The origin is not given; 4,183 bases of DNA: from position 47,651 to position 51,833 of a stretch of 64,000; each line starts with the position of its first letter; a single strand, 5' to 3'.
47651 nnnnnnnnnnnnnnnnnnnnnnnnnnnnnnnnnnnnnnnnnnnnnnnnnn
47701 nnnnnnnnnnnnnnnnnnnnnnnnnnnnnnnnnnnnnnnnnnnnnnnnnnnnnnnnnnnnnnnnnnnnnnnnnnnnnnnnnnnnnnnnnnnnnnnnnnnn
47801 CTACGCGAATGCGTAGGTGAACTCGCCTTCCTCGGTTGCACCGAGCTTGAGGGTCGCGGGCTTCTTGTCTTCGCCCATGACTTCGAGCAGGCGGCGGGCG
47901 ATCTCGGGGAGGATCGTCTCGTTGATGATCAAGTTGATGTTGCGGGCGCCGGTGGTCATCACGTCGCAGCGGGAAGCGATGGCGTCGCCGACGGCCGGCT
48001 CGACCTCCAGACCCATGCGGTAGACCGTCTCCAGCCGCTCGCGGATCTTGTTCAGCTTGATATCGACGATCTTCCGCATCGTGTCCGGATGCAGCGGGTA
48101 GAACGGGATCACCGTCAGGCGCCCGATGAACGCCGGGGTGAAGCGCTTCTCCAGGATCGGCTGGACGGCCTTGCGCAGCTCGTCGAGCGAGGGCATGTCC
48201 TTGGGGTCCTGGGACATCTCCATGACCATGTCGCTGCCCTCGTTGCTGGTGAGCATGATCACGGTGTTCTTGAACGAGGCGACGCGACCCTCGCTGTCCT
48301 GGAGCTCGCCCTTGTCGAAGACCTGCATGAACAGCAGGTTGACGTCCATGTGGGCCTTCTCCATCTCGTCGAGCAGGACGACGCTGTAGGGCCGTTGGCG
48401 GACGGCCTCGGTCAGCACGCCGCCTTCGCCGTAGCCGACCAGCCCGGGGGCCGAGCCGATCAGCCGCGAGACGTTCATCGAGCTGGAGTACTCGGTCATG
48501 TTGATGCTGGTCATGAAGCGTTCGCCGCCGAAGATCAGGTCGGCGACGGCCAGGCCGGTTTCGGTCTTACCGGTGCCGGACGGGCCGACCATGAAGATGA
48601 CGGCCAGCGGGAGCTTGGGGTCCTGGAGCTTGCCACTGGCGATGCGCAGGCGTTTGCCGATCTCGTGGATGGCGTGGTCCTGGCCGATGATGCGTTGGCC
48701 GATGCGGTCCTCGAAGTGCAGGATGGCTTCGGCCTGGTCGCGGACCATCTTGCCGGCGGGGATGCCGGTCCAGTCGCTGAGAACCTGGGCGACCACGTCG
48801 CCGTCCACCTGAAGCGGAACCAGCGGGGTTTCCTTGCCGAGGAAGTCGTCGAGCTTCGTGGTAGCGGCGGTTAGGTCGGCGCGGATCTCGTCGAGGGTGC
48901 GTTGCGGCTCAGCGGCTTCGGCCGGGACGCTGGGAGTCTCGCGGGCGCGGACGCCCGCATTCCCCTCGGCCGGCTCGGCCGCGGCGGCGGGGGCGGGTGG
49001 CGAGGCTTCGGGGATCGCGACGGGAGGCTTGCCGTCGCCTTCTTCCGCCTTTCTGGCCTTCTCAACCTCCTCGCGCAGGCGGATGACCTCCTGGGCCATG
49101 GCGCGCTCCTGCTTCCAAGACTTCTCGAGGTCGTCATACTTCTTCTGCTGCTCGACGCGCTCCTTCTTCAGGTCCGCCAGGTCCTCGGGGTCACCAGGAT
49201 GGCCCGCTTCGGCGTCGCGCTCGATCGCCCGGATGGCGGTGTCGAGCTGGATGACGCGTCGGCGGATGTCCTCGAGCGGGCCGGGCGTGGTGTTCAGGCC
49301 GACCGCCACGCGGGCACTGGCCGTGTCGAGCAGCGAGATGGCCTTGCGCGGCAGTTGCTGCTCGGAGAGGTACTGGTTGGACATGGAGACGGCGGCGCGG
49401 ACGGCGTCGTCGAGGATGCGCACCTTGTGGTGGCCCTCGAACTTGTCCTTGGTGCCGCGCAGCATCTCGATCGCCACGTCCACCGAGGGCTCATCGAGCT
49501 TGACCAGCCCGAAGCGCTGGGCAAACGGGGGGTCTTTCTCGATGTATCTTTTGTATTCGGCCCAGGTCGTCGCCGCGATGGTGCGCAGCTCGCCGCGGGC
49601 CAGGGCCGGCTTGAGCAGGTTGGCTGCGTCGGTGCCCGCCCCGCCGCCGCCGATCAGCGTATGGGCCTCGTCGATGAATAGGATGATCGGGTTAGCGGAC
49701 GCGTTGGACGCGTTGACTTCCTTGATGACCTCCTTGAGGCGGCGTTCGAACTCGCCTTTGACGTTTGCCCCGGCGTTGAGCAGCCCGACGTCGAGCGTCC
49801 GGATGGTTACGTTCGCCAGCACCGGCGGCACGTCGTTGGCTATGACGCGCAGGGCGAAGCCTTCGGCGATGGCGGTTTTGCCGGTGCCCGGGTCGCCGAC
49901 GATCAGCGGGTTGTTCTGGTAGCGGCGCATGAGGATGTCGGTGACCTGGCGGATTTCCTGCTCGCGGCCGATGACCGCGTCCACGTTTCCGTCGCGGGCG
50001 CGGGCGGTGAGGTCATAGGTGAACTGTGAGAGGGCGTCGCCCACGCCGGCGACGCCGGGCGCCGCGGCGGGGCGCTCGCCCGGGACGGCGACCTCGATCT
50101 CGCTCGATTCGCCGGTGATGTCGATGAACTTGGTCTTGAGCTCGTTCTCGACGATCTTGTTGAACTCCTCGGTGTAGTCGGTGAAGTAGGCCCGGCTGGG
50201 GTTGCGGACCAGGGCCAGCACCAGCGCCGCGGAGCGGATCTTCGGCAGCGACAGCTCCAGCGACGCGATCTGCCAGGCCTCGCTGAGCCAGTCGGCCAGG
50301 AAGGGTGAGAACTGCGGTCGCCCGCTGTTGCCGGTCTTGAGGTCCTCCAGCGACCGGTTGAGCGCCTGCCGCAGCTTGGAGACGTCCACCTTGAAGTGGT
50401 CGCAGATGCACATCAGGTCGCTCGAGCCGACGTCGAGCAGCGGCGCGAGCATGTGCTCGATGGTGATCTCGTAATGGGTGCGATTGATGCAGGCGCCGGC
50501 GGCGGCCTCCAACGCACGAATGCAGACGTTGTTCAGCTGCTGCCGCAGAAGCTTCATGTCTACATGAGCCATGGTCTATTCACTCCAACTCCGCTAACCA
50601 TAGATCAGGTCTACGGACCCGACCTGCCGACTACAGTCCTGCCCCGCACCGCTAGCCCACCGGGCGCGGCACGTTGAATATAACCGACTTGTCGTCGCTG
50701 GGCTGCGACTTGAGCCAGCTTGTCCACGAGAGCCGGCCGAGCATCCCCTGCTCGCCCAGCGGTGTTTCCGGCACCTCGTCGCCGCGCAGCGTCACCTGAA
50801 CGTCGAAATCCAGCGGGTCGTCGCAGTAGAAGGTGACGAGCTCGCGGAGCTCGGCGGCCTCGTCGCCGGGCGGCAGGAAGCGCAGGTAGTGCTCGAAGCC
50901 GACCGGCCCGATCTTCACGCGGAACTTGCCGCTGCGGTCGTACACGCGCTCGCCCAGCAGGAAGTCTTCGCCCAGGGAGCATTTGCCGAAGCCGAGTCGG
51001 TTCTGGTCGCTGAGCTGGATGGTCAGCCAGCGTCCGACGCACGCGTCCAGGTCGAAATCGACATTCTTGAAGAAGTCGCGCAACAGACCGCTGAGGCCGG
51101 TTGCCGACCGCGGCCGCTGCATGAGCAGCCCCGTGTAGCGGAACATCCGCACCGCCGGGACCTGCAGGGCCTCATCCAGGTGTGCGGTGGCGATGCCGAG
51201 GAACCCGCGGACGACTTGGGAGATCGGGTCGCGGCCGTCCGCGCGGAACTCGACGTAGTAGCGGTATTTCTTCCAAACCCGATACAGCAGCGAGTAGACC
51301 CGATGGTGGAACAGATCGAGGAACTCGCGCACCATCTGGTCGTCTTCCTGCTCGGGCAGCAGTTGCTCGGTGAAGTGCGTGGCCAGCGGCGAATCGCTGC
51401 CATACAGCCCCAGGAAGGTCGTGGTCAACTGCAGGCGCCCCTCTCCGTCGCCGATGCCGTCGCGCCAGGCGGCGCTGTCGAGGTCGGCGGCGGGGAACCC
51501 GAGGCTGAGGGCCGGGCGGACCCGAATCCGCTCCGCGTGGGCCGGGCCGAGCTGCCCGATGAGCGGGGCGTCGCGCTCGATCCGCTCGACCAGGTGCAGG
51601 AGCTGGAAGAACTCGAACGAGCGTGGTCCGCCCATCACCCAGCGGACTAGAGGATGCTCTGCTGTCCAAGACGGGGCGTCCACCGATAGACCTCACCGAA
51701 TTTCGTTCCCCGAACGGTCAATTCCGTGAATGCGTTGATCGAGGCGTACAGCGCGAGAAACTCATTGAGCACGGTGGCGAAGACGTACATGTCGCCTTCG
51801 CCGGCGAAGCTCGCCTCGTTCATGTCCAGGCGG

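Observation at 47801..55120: Partial type VI secretion cluster (tssE-tssF-tssG-tssH only) next to a defence-like island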

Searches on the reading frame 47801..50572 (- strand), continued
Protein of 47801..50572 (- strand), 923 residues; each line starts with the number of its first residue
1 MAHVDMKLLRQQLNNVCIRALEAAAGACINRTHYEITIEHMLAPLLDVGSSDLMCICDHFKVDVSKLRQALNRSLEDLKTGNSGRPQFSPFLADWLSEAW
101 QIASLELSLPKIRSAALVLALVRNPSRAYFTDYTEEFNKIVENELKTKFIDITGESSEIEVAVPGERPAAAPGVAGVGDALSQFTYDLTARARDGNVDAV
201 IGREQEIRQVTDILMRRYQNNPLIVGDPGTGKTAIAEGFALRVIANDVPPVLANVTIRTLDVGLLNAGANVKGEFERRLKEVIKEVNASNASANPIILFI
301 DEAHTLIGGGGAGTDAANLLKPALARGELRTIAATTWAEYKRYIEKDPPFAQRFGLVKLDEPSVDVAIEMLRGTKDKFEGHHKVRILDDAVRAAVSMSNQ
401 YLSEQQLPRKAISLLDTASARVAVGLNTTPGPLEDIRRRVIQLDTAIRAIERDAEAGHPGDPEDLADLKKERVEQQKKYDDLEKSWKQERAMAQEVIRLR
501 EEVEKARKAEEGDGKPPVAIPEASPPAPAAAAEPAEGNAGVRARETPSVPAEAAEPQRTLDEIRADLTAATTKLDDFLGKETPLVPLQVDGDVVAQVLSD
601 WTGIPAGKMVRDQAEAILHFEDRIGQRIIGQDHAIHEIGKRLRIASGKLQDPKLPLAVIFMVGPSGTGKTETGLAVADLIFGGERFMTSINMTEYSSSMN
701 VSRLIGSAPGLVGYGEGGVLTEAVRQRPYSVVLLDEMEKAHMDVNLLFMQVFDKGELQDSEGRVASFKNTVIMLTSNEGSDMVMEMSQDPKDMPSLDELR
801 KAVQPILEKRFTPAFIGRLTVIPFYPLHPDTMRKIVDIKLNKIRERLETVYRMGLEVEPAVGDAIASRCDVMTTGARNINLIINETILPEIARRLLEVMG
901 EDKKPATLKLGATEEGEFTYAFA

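Call 85: search_solved_structures(query=window:47801-50572:-, max_evalue=1e-20)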
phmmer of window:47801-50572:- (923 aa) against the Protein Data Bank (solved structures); distinct sequences matched with E-value up to 1e-20: 55.
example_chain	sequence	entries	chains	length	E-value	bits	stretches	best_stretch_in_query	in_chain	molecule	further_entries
1qvr_A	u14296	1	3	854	8.6e-149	500.4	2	177-508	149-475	ClpB protein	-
6d00_1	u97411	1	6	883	5.5e-144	484.5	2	162-513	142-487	Calcarisporiella thermophila Hsp104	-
4d2q_A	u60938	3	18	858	4.8e-143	481.4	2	173-511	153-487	CLPB | CHAPERONE PROTEIN CLPB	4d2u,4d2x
6oax_C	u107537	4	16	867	6.9e-143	480.9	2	173-511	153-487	Hyperactive disaggregase ClpB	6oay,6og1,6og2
6og3_E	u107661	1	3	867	1.2e-142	480.1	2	173-510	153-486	Hyperactive disaggregase ClpB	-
6azy_A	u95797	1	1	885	2.1e-142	479.3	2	162-513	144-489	Heat shock protein Hsp104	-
6rn2_A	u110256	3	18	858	1.9e-141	476.1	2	173-511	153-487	Chaperone protein ClpB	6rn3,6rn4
4ciu_A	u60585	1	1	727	2.5e-141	475.7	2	177-511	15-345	CHAPERONE PROTEIN CLPB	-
6qs4_A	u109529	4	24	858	4.5e-141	474.9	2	173-510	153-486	Chaperone protein ClpB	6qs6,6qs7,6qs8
6dju_A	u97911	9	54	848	2.4e-140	472.5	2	160-510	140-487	Chaperone protein ClpB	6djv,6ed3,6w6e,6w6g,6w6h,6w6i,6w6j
3j3s_A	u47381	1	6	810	2.7e-140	472.3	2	180-493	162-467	Negative regulator of genetic competence ClpC/MecB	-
3j3t_A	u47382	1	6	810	2.9e-140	472.2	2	180-493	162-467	Negative regulator of genetic competence ClpC/MecB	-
6em9_A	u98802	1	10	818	1.2e-139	470.2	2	181-489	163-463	ATP-dependent Clp protease ATP-binding subunit ClpC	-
6em8_A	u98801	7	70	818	1.3e-139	470.1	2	181-489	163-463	ATP-dependent Clp protease ATP-binding subunit ClpC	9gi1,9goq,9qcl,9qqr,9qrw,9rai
3j3r_A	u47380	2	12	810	1.8e-139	469.6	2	180-493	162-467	Negative regulator of genetic competence ClpC/MecB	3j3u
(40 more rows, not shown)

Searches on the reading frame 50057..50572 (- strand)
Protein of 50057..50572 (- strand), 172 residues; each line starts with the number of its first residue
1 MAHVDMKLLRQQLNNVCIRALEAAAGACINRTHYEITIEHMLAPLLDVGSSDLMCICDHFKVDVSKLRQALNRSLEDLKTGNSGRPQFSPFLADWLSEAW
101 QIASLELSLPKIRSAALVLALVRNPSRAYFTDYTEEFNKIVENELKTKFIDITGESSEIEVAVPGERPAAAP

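Call 87: search_solved_structures(query=window:50057-50572:-, max_evalue=1, show_alignments=2)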
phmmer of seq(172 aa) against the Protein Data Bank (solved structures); distinct sequences matched with E-value up to 1: 4.
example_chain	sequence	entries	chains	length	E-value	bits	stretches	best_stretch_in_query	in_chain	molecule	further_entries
3zri_A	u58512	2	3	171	1.1e-17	67.6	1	4-158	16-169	CLPB PROTEIN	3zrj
4hh5_A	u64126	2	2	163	1.3e-16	64.2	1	9-126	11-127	Putative type VI secretion protein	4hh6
4uqw_A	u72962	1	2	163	7.2e-11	45.4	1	7-158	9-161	PROTEIN CLPV1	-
7ywu_A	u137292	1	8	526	0.96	12.5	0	75-137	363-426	Probable vanillyl-alcohol oxidase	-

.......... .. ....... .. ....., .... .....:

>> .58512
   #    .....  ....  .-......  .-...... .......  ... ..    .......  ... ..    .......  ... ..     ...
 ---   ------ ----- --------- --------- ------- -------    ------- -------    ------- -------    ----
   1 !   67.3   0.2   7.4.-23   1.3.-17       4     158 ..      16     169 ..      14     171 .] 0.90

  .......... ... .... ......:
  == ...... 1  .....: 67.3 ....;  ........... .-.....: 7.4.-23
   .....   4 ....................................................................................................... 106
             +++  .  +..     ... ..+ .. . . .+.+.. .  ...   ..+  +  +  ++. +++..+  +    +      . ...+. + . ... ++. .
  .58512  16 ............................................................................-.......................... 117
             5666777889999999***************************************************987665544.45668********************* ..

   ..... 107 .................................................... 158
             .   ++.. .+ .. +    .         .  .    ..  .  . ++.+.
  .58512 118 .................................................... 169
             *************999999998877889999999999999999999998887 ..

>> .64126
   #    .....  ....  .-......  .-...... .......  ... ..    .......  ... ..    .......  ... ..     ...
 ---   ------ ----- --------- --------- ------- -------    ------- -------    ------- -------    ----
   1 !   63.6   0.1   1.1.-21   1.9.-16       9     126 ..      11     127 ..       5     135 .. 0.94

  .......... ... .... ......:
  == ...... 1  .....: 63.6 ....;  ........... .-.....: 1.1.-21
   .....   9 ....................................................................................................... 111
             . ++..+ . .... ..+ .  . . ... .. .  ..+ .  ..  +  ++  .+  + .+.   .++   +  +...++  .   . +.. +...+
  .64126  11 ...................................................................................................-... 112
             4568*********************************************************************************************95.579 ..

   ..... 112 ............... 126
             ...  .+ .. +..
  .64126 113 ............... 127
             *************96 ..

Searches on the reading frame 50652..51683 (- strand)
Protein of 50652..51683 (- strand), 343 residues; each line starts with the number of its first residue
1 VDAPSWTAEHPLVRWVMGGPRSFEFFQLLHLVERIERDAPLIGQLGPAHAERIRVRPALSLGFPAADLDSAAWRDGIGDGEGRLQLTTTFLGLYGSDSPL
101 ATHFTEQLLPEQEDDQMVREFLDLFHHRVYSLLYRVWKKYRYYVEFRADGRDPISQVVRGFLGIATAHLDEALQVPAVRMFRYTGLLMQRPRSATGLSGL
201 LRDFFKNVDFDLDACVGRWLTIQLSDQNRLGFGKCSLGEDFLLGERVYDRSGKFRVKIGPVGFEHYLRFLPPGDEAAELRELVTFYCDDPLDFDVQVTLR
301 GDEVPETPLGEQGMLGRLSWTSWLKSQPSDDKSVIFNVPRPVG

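Call 3: search_protein_families(library=pfam, proteins=[window:50652-51683:-], max_evalue=0.01)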
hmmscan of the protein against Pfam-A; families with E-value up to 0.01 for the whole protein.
window:50652-51683:- (343 aa): 1 family
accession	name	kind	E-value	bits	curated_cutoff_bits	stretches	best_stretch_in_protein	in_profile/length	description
PF06996.16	T6SS_TssG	-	1e-94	317.7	24.6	1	20-325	2-304/304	Type VI secretion, TssG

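Call 44: search_protein_families(library=ncbifam, proteins=[window:50652-51635:-], max_evalue=0.001)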
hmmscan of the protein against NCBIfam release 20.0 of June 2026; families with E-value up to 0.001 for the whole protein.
window:50652-51635:- (327 aa): 1 family
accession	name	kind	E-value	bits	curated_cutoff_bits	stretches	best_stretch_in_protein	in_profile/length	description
TIGR03347.1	VI_chp_1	equivalog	7.1e-97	324.2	143.3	1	4-309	2-300/300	type VI secretion system baseplate subunit TssG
